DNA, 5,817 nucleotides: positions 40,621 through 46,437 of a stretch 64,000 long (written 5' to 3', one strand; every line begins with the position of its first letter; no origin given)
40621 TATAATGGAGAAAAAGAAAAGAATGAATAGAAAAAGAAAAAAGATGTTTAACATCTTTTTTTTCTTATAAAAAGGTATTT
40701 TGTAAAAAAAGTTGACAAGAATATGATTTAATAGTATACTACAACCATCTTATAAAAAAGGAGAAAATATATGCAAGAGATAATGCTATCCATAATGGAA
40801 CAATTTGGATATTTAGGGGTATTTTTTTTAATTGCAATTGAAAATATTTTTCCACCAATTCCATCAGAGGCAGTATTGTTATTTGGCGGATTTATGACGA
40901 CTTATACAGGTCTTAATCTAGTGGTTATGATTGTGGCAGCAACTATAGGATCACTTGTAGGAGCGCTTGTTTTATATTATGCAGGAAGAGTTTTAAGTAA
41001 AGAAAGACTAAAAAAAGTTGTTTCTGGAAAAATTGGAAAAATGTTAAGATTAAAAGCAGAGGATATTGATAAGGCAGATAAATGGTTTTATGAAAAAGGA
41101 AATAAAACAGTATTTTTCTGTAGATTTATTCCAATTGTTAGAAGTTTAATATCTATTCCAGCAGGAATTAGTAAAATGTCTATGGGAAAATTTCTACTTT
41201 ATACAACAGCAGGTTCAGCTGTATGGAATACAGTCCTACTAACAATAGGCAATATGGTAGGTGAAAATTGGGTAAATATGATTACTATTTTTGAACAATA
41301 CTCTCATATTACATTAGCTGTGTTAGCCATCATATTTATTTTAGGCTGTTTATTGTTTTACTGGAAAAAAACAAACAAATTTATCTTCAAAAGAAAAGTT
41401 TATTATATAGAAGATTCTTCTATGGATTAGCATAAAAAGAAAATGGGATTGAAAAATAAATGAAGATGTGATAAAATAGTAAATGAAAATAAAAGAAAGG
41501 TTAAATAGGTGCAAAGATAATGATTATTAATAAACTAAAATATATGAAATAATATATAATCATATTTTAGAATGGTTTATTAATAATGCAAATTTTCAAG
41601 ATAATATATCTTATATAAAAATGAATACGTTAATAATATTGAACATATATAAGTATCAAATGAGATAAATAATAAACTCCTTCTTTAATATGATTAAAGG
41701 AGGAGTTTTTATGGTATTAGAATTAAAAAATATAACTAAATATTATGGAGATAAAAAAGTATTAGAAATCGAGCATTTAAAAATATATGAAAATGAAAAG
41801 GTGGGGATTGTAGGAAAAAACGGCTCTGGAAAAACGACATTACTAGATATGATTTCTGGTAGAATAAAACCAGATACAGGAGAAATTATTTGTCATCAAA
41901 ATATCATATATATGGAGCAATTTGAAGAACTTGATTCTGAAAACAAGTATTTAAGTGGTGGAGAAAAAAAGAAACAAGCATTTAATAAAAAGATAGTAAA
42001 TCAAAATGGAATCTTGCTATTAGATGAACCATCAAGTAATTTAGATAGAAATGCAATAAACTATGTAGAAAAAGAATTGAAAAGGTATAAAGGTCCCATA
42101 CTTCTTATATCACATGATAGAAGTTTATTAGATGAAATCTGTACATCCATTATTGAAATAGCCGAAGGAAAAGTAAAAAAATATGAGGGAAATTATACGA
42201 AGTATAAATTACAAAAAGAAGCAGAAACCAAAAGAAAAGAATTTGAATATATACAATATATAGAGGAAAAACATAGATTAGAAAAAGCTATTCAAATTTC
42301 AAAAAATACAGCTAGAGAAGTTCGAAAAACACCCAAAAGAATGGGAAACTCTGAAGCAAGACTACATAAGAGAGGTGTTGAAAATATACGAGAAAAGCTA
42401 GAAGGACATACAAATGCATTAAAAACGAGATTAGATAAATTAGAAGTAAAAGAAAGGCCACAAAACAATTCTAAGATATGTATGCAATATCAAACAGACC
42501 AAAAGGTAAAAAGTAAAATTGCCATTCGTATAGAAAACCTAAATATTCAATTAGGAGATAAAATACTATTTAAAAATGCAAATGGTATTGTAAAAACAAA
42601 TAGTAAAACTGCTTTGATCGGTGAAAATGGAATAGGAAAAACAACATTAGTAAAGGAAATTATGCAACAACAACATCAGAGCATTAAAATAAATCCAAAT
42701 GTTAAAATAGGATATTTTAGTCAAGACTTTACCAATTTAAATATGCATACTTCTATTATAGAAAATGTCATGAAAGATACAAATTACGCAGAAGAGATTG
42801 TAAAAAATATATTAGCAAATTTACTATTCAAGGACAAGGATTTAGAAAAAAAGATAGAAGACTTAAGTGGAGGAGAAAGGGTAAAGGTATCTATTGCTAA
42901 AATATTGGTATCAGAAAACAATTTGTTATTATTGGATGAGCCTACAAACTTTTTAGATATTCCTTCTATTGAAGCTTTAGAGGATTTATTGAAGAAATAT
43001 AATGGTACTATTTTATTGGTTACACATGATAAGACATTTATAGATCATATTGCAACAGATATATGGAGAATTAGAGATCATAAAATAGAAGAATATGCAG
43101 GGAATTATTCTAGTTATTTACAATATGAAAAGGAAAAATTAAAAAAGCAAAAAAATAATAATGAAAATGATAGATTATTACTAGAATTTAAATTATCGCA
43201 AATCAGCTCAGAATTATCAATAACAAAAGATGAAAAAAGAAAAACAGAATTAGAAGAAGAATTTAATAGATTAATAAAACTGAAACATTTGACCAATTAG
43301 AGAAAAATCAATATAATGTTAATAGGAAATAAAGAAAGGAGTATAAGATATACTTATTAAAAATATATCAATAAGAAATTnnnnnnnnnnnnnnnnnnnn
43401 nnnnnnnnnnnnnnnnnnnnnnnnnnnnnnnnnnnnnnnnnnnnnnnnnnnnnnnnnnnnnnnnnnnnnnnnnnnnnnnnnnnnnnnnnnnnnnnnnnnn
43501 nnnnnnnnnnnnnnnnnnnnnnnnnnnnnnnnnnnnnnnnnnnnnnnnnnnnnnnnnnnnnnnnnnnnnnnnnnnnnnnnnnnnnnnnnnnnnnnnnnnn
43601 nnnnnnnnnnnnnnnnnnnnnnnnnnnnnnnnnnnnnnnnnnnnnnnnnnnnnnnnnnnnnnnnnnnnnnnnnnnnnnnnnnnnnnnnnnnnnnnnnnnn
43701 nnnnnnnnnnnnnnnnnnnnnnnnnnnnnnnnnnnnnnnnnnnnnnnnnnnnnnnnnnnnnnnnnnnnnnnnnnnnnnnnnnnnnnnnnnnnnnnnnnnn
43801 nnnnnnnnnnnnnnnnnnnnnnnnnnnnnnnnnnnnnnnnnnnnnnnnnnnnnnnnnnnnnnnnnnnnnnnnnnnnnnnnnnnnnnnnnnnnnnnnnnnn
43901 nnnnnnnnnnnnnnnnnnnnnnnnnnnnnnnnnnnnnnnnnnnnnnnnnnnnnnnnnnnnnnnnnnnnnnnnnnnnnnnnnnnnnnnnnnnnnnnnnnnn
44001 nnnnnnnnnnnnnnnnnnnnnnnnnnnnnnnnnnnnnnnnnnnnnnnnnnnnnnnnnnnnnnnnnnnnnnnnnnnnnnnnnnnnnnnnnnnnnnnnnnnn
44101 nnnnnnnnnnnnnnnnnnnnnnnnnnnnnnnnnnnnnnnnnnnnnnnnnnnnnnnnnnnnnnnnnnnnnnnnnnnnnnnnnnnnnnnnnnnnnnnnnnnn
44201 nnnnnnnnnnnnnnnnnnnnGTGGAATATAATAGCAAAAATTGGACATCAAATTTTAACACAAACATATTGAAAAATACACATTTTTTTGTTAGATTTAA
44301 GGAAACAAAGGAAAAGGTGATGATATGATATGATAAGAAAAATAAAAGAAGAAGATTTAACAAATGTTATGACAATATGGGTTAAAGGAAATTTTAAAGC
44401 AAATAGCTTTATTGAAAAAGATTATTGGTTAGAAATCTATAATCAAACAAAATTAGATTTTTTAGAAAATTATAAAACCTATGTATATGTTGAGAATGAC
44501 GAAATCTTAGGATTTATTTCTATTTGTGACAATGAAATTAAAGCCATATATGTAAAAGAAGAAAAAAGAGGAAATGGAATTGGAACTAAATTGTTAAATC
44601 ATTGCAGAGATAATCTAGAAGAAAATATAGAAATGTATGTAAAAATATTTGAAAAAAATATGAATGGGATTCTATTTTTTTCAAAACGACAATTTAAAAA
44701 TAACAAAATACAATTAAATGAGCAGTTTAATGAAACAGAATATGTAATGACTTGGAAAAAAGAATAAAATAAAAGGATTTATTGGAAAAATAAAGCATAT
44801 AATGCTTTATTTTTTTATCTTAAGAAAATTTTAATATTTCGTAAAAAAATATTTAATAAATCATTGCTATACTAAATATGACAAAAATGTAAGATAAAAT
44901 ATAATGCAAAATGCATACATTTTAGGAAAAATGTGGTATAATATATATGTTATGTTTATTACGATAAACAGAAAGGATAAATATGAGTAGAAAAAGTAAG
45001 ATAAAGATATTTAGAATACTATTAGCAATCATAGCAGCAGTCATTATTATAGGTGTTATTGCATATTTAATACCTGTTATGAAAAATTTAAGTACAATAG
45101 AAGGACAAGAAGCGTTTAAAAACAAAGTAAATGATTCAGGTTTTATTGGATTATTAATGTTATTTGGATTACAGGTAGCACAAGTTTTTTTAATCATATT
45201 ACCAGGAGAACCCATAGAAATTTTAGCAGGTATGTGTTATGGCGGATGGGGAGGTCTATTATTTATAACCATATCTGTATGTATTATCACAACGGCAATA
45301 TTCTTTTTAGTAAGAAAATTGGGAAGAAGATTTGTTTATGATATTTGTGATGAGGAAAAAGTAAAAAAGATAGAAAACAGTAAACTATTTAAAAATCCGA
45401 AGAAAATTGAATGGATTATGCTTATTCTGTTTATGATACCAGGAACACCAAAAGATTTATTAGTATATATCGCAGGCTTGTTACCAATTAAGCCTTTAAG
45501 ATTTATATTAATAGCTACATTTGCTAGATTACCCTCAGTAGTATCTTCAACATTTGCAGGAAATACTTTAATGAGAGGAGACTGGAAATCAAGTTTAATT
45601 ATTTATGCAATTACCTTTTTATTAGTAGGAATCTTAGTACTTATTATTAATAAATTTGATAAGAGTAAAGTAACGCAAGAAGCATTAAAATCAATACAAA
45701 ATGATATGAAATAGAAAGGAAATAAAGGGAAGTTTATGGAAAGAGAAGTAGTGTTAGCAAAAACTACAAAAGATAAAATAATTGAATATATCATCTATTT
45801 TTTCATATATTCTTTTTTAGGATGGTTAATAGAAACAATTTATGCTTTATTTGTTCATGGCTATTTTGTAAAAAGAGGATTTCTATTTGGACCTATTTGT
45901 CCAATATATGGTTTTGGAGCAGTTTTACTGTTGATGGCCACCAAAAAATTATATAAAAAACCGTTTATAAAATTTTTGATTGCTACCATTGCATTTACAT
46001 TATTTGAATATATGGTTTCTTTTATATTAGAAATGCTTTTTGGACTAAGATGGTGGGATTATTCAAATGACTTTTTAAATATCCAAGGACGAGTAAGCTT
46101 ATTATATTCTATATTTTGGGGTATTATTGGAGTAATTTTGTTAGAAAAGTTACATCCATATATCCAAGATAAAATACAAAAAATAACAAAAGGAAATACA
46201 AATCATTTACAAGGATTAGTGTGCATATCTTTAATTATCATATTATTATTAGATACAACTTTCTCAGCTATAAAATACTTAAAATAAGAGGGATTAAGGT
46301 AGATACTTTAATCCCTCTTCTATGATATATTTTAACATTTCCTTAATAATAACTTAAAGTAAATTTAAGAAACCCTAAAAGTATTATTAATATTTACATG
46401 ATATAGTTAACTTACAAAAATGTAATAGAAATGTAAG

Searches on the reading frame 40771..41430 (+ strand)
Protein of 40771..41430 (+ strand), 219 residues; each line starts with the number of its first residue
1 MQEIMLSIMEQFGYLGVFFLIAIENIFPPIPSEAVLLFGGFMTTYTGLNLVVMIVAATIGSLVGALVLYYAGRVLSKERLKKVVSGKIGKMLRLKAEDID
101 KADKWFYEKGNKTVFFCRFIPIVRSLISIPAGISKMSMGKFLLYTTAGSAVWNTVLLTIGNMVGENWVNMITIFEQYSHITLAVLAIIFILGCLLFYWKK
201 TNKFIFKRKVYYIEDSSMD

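Call 66: search_protein_families(library=ncbifam, proteins=[window:40771-41430:+], max_evalue=0.00001)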
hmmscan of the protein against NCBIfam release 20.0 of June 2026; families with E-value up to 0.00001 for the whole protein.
window:40771-41430:+ (219 aa): 3 families
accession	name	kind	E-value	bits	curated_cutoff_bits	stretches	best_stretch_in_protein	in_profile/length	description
NF052605.1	UndecprPTUptAStph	equivalog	2.1e-49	168.2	300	1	1-191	1-190/197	undecaprenyl phosphate transporter UptA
NF052604.1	UndecprPTUtpABac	equivalog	9.4e-39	133.5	250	1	5-201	8-194/198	undecaprenyl phosphate transporter UptA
NF008102.0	PRK10847.1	equivalog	1e-15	58.1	236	1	26-197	45-207/219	DedA family protein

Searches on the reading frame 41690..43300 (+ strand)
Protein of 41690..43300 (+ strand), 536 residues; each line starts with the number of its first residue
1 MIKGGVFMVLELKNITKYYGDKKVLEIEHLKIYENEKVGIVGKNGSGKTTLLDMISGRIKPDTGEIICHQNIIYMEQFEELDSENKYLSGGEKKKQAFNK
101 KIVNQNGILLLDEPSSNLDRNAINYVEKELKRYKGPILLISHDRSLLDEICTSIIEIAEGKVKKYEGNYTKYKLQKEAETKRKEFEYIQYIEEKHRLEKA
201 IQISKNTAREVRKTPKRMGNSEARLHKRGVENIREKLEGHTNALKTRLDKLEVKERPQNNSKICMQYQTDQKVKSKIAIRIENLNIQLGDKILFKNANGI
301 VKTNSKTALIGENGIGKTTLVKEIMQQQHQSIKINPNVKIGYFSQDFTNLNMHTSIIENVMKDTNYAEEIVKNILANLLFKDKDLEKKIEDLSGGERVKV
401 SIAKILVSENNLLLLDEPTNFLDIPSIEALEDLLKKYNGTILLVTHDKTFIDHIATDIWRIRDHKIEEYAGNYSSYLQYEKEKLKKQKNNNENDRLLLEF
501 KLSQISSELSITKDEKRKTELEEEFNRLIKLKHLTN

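Call 66: search_protein_families(library=ncbifam, proteins=[window:41690-43300:+], max_evalue=0.00001)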
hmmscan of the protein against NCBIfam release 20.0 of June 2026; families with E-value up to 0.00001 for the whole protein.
window:41690-43300:+ (536 aa): 182 families (the best 25 are shown)
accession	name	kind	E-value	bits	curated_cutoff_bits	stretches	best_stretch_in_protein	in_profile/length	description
NF000170.2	ABCF_Vga_all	exception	2.7e-162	540.9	725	1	8-532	2-517/521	Vga family ABC-F type ribosomal protection protein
NF043038.1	ABCF_CplR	exception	1e-159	532.7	780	1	11-530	3-539/544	ABC-F type ribosomal protection protein CplR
NF000355.4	ribo_prot_ABC_F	equivalog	3.3e-150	501.3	380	3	79-461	109-499/499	ribosomal protection-like ABC-F family protein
NF000168.2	ABCF_Msr_all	exception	6.8e-133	443.8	680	2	8-466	4-483/487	Msr family ABC-F type ribosomal protection protein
NF008775.0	PRK11819.1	equivalog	1.5e-106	357.2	599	3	81-491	157-546/556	energy-dependent translational throttle protein EttA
TIGR03719.1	ABC_ABC_ChvD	subfamily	1.8e-105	353.7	806.75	3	80-490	154-543/552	energy-dependent translational throttle protein EttA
NF000167.2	ABCF_Lsa_all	exception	6.6e-88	295.8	750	3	86-459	116-490/492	Lsa family ABC-F type ribosomal protection protein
NF045691.1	ABCF_VgaF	exception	6.1e-87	292.1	975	2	15-464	9-455/459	ABC-F type ribosomal protection protein Vga(F)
NF050005.1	ABC_ATPase_Uup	equivalog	4.4e-85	286.1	900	2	82-517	151-566/636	ATP-binding cassette ATPase Uup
NF000169.2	ABCF_Sal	exception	3.5e-83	280.1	725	3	79-382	122-422/542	Sal family ABC-F type ribosomal protection protein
NF011646.0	PRK15064.1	equivalog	2.1e-81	273.9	762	3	246-480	287-527/530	ABC-F family ATPase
NF008358.0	PRK11147.1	equivalog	7.9e-81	272.1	936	2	83-526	152-575/635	ABC transporter ATP-binding protein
NF000256.1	MsrSA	exception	6.2e-79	265.7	1100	3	88-451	103-469/488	ABC-F type ribosomal protection protein Msr(A)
NF000171.1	ABCF_producer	exception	1.7e-74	251.2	800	3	87-393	163-466/541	TlrC/CarA/OleB/SrmB family ABC-F type ribosomal protection protein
NF007921.0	PRK10636.1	equivalog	5.1e-63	213.3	917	3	373-492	131-250/638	ABC transporter ATP-binding protein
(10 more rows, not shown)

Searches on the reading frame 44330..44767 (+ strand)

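Call 66: search_protein_families(library=ncbifam, proteins=[window:44330-44767:+], max_evalue=0.00001)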
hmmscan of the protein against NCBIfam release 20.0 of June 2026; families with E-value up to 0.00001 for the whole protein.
window:44330-44767:+ (145 aa): 4 families
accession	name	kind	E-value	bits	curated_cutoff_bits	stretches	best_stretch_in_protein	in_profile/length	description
NF007853.0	PRK10562.1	equivalog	5.6e-26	91.5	125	1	1-144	1-142/146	N-acetyltransferase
NF007807.0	PRK10514.1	equivalog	9.3e-13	48.3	134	1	2-124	5-124/147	acetyltransferase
TIGR01575.1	rimI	equivalog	1.1e-08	35.3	86.4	1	26-128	12-118/132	ribosomal protein S18-alanine N-acetyltransferase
NF040503.1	resist_ArsN1a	equivalog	6.2e-07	29.3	170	1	2-127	1-138/159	arsinothricin resistance N-acetyltransferase ArsN1 family A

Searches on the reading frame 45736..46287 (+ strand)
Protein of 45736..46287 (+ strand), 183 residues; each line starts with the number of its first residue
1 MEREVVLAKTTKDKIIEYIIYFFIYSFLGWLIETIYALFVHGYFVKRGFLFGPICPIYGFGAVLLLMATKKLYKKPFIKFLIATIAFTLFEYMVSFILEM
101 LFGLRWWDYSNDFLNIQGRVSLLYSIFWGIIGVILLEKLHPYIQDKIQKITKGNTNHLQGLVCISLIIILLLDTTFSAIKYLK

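Call 44: search_protein_families(library=pfam, proteins=[window:45736-46287:+], max_evalue=0.001)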
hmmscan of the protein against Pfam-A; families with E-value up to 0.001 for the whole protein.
window:45736-46287:+ (183 aa): 1 family
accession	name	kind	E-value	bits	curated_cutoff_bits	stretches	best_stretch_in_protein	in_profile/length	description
PF06541.16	ABC_trans_CmpB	-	6.6e-48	163.1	25.9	1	20-177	1-150/151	Putative ABC-transporter type IV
